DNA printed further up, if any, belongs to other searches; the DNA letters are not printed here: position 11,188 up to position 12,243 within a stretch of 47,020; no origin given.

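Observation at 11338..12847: Near-consensus sigma54 promoter, His-rich secreted mini-protein and an orphan degenerate enhancer-binding-protein-like AAA+ gene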

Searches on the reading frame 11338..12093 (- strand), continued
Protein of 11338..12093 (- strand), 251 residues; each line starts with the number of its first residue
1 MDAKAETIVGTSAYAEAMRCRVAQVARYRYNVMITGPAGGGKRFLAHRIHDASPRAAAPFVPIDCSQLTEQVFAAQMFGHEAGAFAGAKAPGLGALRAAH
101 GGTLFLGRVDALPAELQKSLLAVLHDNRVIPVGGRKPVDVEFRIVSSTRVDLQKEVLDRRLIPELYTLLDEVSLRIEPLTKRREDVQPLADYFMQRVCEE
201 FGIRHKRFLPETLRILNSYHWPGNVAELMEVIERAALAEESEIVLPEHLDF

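Call 13: find_encoding_contigs(protein=P0001, flank=8000, max_places=2)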
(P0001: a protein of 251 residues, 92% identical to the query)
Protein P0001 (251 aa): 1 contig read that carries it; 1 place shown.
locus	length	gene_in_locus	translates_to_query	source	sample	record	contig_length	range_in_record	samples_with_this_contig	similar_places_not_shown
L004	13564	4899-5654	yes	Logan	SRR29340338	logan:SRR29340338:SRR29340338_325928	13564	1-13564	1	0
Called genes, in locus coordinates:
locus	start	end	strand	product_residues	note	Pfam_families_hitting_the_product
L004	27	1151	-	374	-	PF00108:Thiolase_N, PF08541:ACP_syn_III_C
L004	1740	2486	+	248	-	PF07722:Peptidase_C26, PF00117:GATase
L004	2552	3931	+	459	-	PF03702:AnmK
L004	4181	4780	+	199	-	-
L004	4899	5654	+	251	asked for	PF00158:Sigma54_activat, PF13191:AAA_16 (weak), PF14532:Sigma54_activ_2, PF07728:AAA_5 (weak), PF25601:AAA_lid_14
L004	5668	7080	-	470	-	PF13174:TPR_6 (faint), PF13431:TPR_17 (faint), PF07719:TPR_2 (faint), PF13428:TPR_14 (faint), PF24575:TPR_Slam (faint), PF00515:TPR_1 (faint), PF13432:TPR_16 (weak), PF23914:TPR_CcmH_CycH (weak), +6 more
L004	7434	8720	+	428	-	-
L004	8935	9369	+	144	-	PF06803:DUF1232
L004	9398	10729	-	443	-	PF00884:Sulfatase, PF01663:Phosphodiest (weak), PF16347:SGSH_C (weak)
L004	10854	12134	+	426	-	PF00275:EPSP_synthase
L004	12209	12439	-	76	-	-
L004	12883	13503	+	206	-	-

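Call 15: find_related_loci(query=A2, collection=genome_contigs, flank=6000)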
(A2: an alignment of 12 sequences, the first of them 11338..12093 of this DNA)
Query A2 (251 aa) in genome_contigs; peptide patterns used: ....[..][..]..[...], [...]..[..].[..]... (x = any residue, [..] = any of these).
498 stretches matched a pattern; 354 encode a relative of the query (tblastn E <= 1e-3); the best 80 are kept; 79 distinct loci.
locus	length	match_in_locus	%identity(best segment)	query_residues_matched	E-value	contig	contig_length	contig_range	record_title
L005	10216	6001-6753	96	1-251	4e-163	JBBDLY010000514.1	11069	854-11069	MAG: Pirellulales bacterium isolate LejiaA_61_12 Lejia_A_8289_length_11069_cov_6, whole genome shotgun sequence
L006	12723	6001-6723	50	2-242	1e-73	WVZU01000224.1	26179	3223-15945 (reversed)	MAG: Planctomycetales bacterium isolate CS4-C045 C_merged_R1_(paired)_contig_13825, whole genome shotgun sequence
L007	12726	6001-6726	52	1-242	5e-78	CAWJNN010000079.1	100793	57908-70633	MAG: uncultured Planctomycetales bacterium isolate MFD02832.bin.2.19 genome assembly, contig: contig_63777, whole genome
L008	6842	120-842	49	2-242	1e-67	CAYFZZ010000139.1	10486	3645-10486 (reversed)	MAG TPA_asm: uncultured Planctomycetaceae bacterium isolate ERP108616_co1_327 genome assembly, contig: k119_1089842, who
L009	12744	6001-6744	48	4-251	7e-66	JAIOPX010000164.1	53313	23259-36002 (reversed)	MAG: Planctomycetota bacterium isolate LakeFargette_0920_ALND_MAG_59_20 LacPavin_0920_ALND_scaffold_268998, whole genome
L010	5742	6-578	45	59-249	5e-48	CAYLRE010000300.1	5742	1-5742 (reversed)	MAG TPA_asm: uncultured Planctomycetaceae bacterium isolate binchicken_co334_30 genome assembly, contig: NODE_28060_leng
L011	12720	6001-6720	38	8-249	3e-46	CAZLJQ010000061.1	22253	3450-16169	MAG TPA_asm: uncultured Acidobacteriaceae bacterium isolate binchicken_co3_558 genome assembly, contig: NODE_7382_length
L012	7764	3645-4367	39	4-244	5e-46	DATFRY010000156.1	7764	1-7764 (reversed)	MAG TPA_asm: Kofleriaceae bacterium isolate SMAG_U9370 k141_2313202, whole genome shotgun sequence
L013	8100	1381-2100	37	8-249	1e-44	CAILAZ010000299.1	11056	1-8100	MAG: uncultured Acidobacteria bacterium isolate G1coas_bin-1745 genome assembly, contig: bin-1745:299/351, whole genome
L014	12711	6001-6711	37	8-244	1e-43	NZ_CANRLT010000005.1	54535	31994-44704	MAG: uncultured Mailhella sp. isolate Lapin-011__bin51 Lapin-011__NODE_470_length_54535_cov_3.497888, whole genome shotg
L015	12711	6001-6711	38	8-244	5e-43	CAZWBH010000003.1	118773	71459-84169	MAG TPA_asm: uncultured Mailhella sp. isolate SRP314395_co1_60 genome assembly, contig: NODE_54_length_118773_cov_7.4895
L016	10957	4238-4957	36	8-249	2e-42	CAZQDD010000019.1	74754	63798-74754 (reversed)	MAG TPA_asm: uncultured Acidobacteriaceae bacterium isolate binchicken_co3_358 genome assembly, contig: NODE_911_length_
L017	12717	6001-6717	30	8-246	4e-42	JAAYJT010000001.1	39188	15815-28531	MAG: Bacteroidales bacterium isolate AS10tlH2TH_315 1275_AS10, whole genome shotgun sequence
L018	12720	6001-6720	36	8-249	2e-41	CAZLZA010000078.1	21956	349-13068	MAG TPA_asm: uncultured Acidobacteriaceae bacterium isolate binchicken_co3_565 genome assembly, contig: NODE_7530_length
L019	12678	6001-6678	37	25-250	4e-41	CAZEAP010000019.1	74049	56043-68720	MAG TPA_asm: uncultured candidatus Brocadiaceae bacterium isolate binchicken_co17_319 genome assembly, contig: NODE_1105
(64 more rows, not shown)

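Call 30: search_protein_families(library=pfam, proteins=[L004:4181-4780:+], max_evalue=10)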
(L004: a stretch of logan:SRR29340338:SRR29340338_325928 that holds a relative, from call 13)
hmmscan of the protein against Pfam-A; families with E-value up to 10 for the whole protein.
L004:4181-4780:+ (199 aa): 0 families

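Call 42: find_homologous_proteins(query=A2, max_evalue=1e-40)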
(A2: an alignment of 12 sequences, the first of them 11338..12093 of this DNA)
Query A2 (12 sequences) (251 aa, profile of the alignment): 7626 proteins with E <= 1e-40 among 8000 candidates; the best 120 are listed.
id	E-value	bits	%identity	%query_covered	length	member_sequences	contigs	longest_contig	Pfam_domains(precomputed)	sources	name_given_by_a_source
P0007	2.7e-126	438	50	98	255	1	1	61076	PF00158.33,PF25601.2,PF14532.13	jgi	-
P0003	4.0e-125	434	53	94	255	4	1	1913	PF00158.33,PF25601.2,PF14532.13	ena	-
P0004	5.4e-124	431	53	96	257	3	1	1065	PF00158.33,PF25601.2,PF14532.13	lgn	-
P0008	6.3e-124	430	48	100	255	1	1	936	PF00158.33,PF25601.2,PF14532.13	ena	-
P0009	5.0e-123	428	51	93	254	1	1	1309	PF00158.33,PF25601.2,PF14532.13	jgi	jgi:DNA-binding NtrC family response regulator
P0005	2.6e-122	425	51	96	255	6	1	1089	PF00158.33,PF25601.2,PF14532.13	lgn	-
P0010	4.2e-122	425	50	95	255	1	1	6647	PF00158.33,PF25601.2,PF14532.13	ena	-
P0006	5.8e-120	418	50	95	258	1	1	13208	PF00158.33,PF25601.2,PF14532.13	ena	-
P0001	1.4e-119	416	92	100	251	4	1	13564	PF00158.33,PF25601.2,PF14532.13,PF07728.21,PF13191.13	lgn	-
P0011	2.9e-113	396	47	96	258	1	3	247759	PF00158.33,PF25601.2,PF14532.13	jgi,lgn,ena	-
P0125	9.6e-109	381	48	96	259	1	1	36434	PF00158.33,PF25601.2,PF14532.13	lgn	-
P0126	1.5e-107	377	48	95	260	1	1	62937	PF00158.33,PF25601.2,PF14532.13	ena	-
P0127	2.4e-106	373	50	92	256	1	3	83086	PF00158.33,PF25601.2,PF14532.13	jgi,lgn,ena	-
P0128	3.5e-105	369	46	97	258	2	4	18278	PF00158.33,PF25601.2,PF13401.13,PF14532.13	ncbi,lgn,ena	-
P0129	2.1e-104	367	46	96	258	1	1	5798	PF00158.33,PF25601.2,PF14532.13,PF13191.13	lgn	-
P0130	1.0e-77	279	46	98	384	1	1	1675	PF00158.33,PF07724.21,PF25601.2,PF00004.36,PF14532.13,PF07728.21,PF13191.13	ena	-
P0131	1.5e-75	272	41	93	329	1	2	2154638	PF00158.33,PF25601.2,PF02954.26,PF14532.13,PF07728.21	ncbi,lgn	ncbi:MAG: sigma-54 dependent transcriptional regulator [Lacipirellulaceae bacterium]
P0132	1.4e-74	269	38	97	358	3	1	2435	PF00158.33,PF25601.2,PF02954.26,PF00004.36,PF14532.13,PF07728.21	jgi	jgi:DNA-binding NtrC family response regulator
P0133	1.2e-73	266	40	92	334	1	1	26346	PF00158.33,PF25601.2,PF02954.26,PF00004.36,PF14532.13,PF07728.21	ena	-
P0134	1.3e-72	262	40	97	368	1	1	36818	PF00158.33,PF25601.2,PF02954.26,PF00004.36,PF14532.13,PF07728.21,PF01078.28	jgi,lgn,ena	-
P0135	1.7e-71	259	43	93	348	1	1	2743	PF00158.33,PF25601.2,PF02954.26,PF14532.13,PF07728.21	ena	-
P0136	3.8e-71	258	42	96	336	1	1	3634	PF00158.33,PF25601.2,PF02954.26,PF14532.13,PF07728.21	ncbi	-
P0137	4.8e-71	257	38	99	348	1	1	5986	PF00158.33,PF07724.21,PF25601.2,PF02954.26,PF14532.13,PF07728.21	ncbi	-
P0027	7.8e-71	257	40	96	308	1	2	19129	PF00158.33,PF07724.21,PF25601.2,PF02954.26,PF14532.13,PF07728.21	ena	-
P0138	1.2e-70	256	38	96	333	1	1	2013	PF00158.33,PF07724.21,PF25601.2,PF13245.13,PF00004.36,PF14532.13,PF07728.21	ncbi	ncbi:MAG: sigma-54 dependent transcriptional regulator [Sedimentisphaerales bacterium]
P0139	2.8e-70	255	39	98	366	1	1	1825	PF00158.33,PF25601.2,PF02954.26,PF00004.36,PF14532.13,PF07728.21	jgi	jgi:transcriptional regulator with PAS, ATPase and Fis domain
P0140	3.7e-70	254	40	96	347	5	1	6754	PF00158.33,PF25601.2,PF02954.26,PF14532.13,PF07728.21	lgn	-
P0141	3.8e-70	254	39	98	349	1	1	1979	PF00158.33,PF25601.2,PF02954.26,PF14532.13,PF07728.21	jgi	jgi:DNA-binding NtrC family response regulator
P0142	3.9e-70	254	40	98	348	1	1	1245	PF00158.33,PF25601.2,PF02954.26,PF14532.13,PF07728.21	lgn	-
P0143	4.0e-70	254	40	96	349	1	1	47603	PF00158.33,PF25601.2,PF02954.26,PF14532.13,PF07728.21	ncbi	-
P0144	6.5e-70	253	39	92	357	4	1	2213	PF00158.33,PF25601.2,PF02954.26,PF00004.36,PF14532.13,PF07728.21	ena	-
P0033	7.5e-70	253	40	91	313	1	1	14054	PF00158.33,PF25601.2,PF02954.26,PF14532.13,PF07728.21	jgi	-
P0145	8.0e-70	253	42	95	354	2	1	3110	PF00158.33,PF25601.2,PF02954.26,PF14532.13,PF07728.21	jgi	jgi:DNA-binding NtrC family response regulator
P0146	8.7e-70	253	39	97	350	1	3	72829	PF00158.33,PF25601.2,PF02954.26,PF14532.13,PF07728.21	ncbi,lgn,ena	ncbi:MAG: sigma-54 dependent transcriptional regulator [Pirellulales bacterium]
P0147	1.1e-69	253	38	96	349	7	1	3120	PF00158.33,PF25601.2,PF02954.26,PF14532.13,PF07728.21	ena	-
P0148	2.6e-69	252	39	96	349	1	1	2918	PF00158.33,PF25601.2,PF02954.26,PF14532.13,PF07728.21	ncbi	-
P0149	3.2e-69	251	40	94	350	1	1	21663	PF00158.33,PF25601.2,PF02954.26,PF14532.13,PF07728.21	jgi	jgi:DNA-binding NtrC family response regulator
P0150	5.8e-69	250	40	92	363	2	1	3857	PF00158.33,PF25601.2,PF02954.26,PF14532.13,PF07728.21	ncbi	-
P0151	9.7e-69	250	39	90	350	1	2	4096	PF00158.33,PF25601.2,PF02954.26,PF14532.13,PF07728.21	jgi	jgi:DNA-binding NtrC family response regulator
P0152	1.1e-68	250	38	96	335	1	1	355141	PF00158.33,PF25601.2,PF02954.26,PF14532.13,PF07728.21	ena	-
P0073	1.1e-68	249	40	88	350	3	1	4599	PF00158.33,PF25601.2,PF02954.26,PF14532.13,PF07728.21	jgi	jgi:DNA-binding NtrC family response regulator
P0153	1.1e-68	249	38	96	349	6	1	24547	PF00158.33,PF25601.2,PF02954.26,PF14532.13,PF07728.21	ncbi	-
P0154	1.2e-68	249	38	92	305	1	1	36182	PF00158.33,PF07724.21,PF25601.2,PF02954.26,PF14532.13,PF07728.21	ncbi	-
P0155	1.5e-68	249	40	88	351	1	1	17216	PF00158.33,PF25601.2,PF02954.26,PF14532.13,PF07728.21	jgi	jgi:DNA-binding NtrC family response regulator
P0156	2.0e-68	249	37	98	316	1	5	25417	PF00158.33,PF25601.2,PF02954.26,PF14532.13,PF07728.21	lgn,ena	-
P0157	2.7e-68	248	39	96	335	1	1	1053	PF00158.33,PF25601.2,PF02954.26,PF00004.36,PF14532.13,PF07728.21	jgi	-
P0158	3.5e-68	248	40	96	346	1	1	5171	PF00158.33,PF07724.21,PF25601.2,PF14532.13,PF07728.21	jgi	jgi:two-component system NtrC family response regulator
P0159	4.8e-68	247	39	96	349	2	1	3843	PF00158.33,PF25601.2,PF02954.26,PF14532.13,PF07728.21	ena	-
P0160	5.0e-68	247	39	89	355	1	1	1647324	PF00158.33,PF25601.2,PF02954.26,PF14532.13,PF07728.21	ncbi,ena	-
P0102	5.8e-68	247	38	96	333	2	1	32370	PF00158.33,PF25601.2,PF02954.26,PF14532.13,PF07728.21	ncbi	-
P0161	6.6e-68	247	41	91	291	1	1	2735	PF00158.33,PF25601.2,PF14532.13,PF07728.21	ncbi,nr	ncbi:MAG TPA: sigma-54 dependent transcriptional regulator, partial [Lacipirellulaceae bacterium]|nr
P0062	7.0e-68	247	39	98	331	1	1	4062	PF00158.33,PF25601.2,PF02954.26,PF14532.13,PF07728.21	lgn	-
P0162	7.7e-68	247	39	92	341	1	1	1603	PF00158.33,PF25601.2,PF02954.26,PF14532.13,PF07728.21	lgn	-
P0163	8.0e-68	247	39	99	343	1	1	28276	PF00158.33,PF25601.2,PF02954.26,PF14532.13,PF07728.21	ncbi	-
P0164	8.5e-68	247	39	97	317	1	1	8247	PF00158.33,PF25601.2,PF02954.26,PF00493.30,PF14532.13,PF07728.21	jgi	-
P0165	8.6e-68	247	38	96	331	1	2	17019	PF00158.33,PF25601.2,PF02954.26,PF14532.13,PF07728.21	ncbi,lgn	-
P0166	8.7e-68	247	39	96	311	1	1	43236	PF00158.33,PF25601.2,PF02954.26,PF14532.13,PF07728.21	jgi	jgi:DNA-binding NtrC family response regulator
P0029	9.1e-68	246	42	92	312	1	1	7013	PF00158.33,PF25601.2,PF02954.26,PF14532.13,PF07728.21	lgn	-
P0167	1.1e-67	246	40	91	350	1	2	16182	PF00158.33,PF25601.2,PF02954.26,PF14532.13,PF07728.21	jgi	jgi:DNA-binding NtrC family response regulator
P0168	1.2e-67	246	41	91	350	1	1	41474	PF00158.33,PF25601.2,PF02954.26,PF14532.13,PF07728.21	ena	-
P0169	1.4e-67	246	40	90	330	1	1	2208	PF00158.33,PF25601.2,PF02954.26,PF14532.13,PF07728.21,PF13191.13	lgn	-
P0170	1.6e-67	246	40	90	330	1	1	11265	PF00158.33,PF25601.2,PF02954.26,PF14532.13,PF07728.21,PF13191.13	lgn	-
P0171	2.2e-67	245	41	90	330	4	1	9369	PF00158.33,PF25601.2,PF02954.26,PF14532.13,PF07728.21,PF13191.13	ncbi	-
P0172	2.7e-67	245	37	99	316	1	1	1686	PF00158.33,PF25601.2,PF02954.26,PF14532.13,PF07728.21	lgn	-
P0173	3.6e-67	244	44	82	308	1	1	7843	PF00158.33,PF25601.2,PF02954.26,PF14532.13,PF07728.21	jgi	jgi:transcriptional regulator with PAS, ATPase and Fis domain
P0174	3.9e-67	244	42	90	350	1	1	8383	PF00158.33,PF25601.2,PF02954.26,PF14532.13,PF07728.21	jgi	jgi:DNA-binding NtrC family response regulator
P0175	5.8e-67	244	36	96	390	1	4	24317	PF12728.14,PF00158.33,PF25601.2,PF02954.26,PF14532.13,PF07728.21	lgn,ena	-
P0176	6.5e-67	244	40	88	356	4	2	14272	PF00158.33,PF25601.2,PF02954.26,PF14532.13,PF07728.21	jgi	jgi:DNA-binding NtrC family response regulator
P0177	9.3e-67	243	42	94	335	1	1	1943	PF00158.33,PF25601.2,PF14532.13,PF07728.21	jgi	jgi:transcriptional regulator with PAS, ATPase and Fis domain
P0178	1.0e-66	243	40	91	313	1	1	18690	PF00158.33,PF25601.2,PF02954.26,PF14532.13,PF07728.21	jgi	-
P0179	1.2e-66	243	41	90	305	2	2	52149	PF00158.33,PF25601.2,PF02954.26,PF00004.36,PF14532.13,PF07728.21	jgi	jgi:transcriptional regulator with PAS, ATPase and Fis domain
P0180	1.3e-66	243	38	96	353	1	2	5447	PF00158.33,PF25601.2,PF02954.26,PF14532.13,PF07728.21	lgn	-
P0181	1.4e-66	243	41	89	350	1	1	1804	PF00158.33,PF25601.2,PF02954.26,PF14532.13,PF07728.21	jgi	jgi:DNA-binding NtrC family response regulator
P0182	1.7e-66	242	42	88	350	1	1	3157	PF00158.33,PF25601.2,PF02954.26,PF14532.13,PF07728.21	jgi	jgi:DNA-binding NtrC family response regulator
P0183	2.6e-66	242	36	96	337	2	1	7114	PF00158.33,PF25601.2,PF02954.26,PF14532.13,PF07728.21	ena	-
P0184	2.6e-66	242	40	88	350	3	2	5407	PF00158.33,PF25601.2,PF02954.26,PF14532.13,PF07728.21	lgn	-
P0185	2.6e-66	242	36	93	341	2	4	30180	PF00158.33,PF25601.2,PF02954.26,PF14532.13,PF07728.21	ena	-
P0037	3.3e-66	241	40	98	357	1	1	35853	PF00158.33,PF25601.2,PF02954.26,PF14532.13,PF07728.21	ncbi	-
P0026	3.4e-66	241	41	94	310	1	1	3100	PF00158.33,PF07724.21,PF25601.2,PF14532.13,PF07728.21,PF01078.28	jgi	jgi:transcriptional regulator with PAS, ATPase and Fis domain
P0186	3.8e-66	241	42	88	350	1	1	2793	PF00158.33,PF25601.2,PF02954.26,PF14532.13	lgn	-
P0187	4.1e-66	241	38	92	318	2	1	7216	PF00158.33,PF25601.2,PF02954.26,PF14532.13,PF07728.21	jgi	jgi:transcriptional regulator with PAS, ATPase and Fis domain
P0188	4.3e-66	241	41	89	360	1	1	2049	PF00158.33,PF25601.2,PF02954.26,PF14532.13,PF07728.21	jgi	jgi:DNA-binding NtrC family response regulator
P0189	4.6e-66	241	36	97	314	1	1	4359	PF00158.33,PF25601.2,PF02954.26,PF14532.13,PF07728.21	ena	-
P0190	5.0e-66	241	38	96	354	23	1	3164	PF00158.33,PF25601.2,PF02954.26,PF14532.13,PF07728.21,PF13191.13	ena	-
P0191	5.2e-66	241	40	91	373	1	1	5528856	PF00158.33,PF25601.2,PF02954.26,PF14532.13,PF07728.21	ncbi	ncbi:MAG: sigma 54-interacting transcriptional regulator [Tepidisphaeraceae bacterium]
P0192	5.4e-66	241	35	97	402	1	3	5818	PF12728.14,PF00158.33,PF25601.2,PF02954.26,PF13518.13,PF14532.13,PF07728.21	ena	-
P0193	6.1e-66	240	40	96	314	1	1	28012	PF00158.33,PF25601.2,PF02954.26,PF14532.13,PF07728.21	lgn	-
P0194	7.0e-66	240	40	87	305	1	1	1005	PF00158.33,PF25601.2,PF02954.26,PF14532.13,PF07728.21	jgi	jgi:transcriptional regulator with PAS, ATPase and Fis domain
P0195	8.8e-66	240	39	91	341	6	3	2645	PF00158.33,PF25601.2,PF02954.26,PF14532.13,PF07728.21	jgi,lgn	jgi:transcriptional regulator with PAS, ATPase and Fis domain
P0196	1.1e-65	240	38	95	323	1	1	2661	PF00158.33,PF25601.2,PF02954.26,PF14532.13,PF07728.21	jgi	jgi:two-component system response regulator HydG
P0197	1.8e-65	239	39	90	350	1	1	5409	PF00158.33,PF25601.2,PF02954.26,PF14532.13,PF07728.21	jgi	jgi:DNA-binding NtrC family response regulator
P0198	2.3e-65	239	42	82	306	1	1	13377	PF00158.33,PF25601.2,PF02954.26,PF14532.13,PF07728.21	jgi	jgi:DNA-binding NtrC family response regulator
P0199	2.4e-65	239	38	96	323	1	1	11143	PF00158.33,PF25601.2,PF02954.26,PF14532.13,PF07728.21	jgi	jgi:transcriptional regulator with PAS, ATPase and Fis domain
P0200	2.5e-65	238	44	82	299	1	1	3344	PF00158.33,PF25601.2,PF02954.26,PF14532.13,PF07728.21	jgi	jgi:DNA-binding NtrC family response regulator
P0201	2.6e-65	238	38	97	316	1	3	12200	PF00158.33,PF07724.21,PF25601.2,PF02954.26,PF14532.13,PF07728.21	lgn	-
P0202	2.7e-65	238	51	64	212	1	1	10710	PF00158.33,PF14532.13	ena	-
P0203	3.3e-65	238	41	87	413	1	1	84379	PF00158.33,PF25601.2,PF02954.26,PF14532.13,PF07728.21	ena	-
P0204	5.1e-65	237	40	91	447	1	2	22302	PF00158.33,PF25601.2,PF02954.26,PF14532.13,PF07728.21,PF00072.31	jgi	jgi:DNA-binding NtrC family response regulator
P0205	6.0e-65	237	39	97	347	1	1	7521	PF00158.33,PF25601.2,PF02954.26,PF00004.36,PF14532.13,PF07728.21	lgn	-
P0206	7.0e-65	237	39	97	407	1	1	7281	PF00158.33,PF07724.21,PF25601.2,PF02954.26,PF00004.36,PF14532.13,PF07728.21,PF00072.31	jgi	jgi:two-component system response regulator HydG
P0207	7.1e-65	237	38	96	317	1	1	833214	PF00158.33,PF25601.2,PF02954.26,PF14532.13,PF07728.21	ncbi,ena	-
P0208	7.9e-65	237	41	88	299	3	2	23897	PF00158.33,PF25601.2,PF02954.26,PF14532.13,PF07728.21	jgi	jgi:two-component system response regulator PilR (NtrC family)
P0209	8.5e-65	237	42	85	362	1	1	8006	PF00158.33,PF25601.2,PF02954.26,PF14532.13,PF07728.21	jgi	jgi:DNA-binding NtrC family response regulator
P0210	8.9e-65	237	37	90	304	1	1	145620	PF00158.33,PF25601.2,PF02954.26,PF00004.36,PF14532.13,PF07728.21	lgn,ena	-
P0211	9.5e-65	237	39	96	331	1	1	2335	PF00158.33,PF25601.2,PF02954.26,PF14532.13,PF07728.21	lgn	-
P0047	9.6e-65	237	43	87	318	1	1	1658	PF00158.33,PF07724.21,PF25601.2,PF02954.26,PF14532.13,PF07728.21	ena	-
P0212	1.5e-64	236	39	97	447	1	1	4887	PF00158.33,PF25601.2,PF02954.26,PF14532.13,PF07728.21,PF00072.31,PF01078.28,PF13191.13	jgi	jgi:two-component system, NtrC family, response regulator HydG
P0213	1.7e-64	236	37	91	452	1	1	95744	PF00158.33,PF25601.2,PF02954.26,PF00004.36,PF14532.13,PF07728.21,PF00072.31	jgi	jgi:DNA-binding NtrC family response regulator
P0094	2.0e-64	236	41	97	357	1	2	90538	PF00158.33,PF25601.2,PF02954.26,PF14532.13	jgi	jgi:DNA-binding NtrC family response regulator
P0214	2.0e-64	235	41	91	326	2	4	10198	PF00158.33,PF25601.2,PF02954.26,PF14532.13,PF07728.21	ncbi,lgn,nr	ncbi:MAG: sigma-54-dependent Fis family transcriptional regulator [Pirellulales bacterium]|nr:sigma-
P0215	4.0e-64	235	38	96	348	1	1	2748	PF00158.33,PF25601.2,PF02954.26,PF14532.13,PF07728.21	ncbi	ncbi:MAG: sigma-54 interaction domain-containing protein, partial [Candidatus Binatia bacterium]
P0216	5.3e-64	234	36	93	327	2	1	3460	PF00158.33,PF25601.2,PF02954.26,PF14532.13,PF07728.21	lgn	-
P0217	5.7e-64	234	40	91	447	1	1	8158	PF00158.33,PF25601.2,PF02954.26,PF14532.13,PF07728.21,PF00072.31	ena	-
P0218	7.1e-64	234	40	89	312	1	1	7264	PF00158.33,PF25601.2,PF02954.26,PF00004.36,PF14532.13,PF07728.21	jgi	-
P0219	9.6e-64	233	37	99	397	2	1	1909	PF00158.33,PF25601.2,PF02954.26,PF14532.13,PF07728.21,PF00072.31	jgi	jgi:DNA-binding NtrC family response regulator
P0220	1.0e-63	233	36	96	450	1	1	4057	PF00158.33,PF25601.2,PF02954.26,PF14532.13,PF07728.21,PF00072.31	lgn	-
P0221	1.1e-63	233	33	99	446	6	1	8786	PF00158.33,PF25601.2,PF02954.26,PF00004.36,PF14532.13,PF07728.21,PF00072.31,PF01078.28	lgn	-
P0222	1.2e-63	233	39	96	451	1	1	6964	PF00158.33,PF07724.21,PF25601.2,PF02954.26,PF14532.13,PF07728.21,PF00072.31,PF01078.28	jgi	jgi:DNA-binding NtrC family response regulator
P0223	1.5e-63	233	39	97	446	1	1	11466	PF00158.33,PF25601.2,PF02954.26,PF18024.8,PF14532.13,PF07728.21,PF00072.31,PF01078.28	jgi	-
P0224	1.9e-63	232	39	96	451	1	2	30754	PF00158.33,PF07724.21,PF25601.2,PF02954.26,PF14532.13,PF07728.21,PF00072.31,PF01078.28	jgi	jgi:DNA-binding NtrC family response regulator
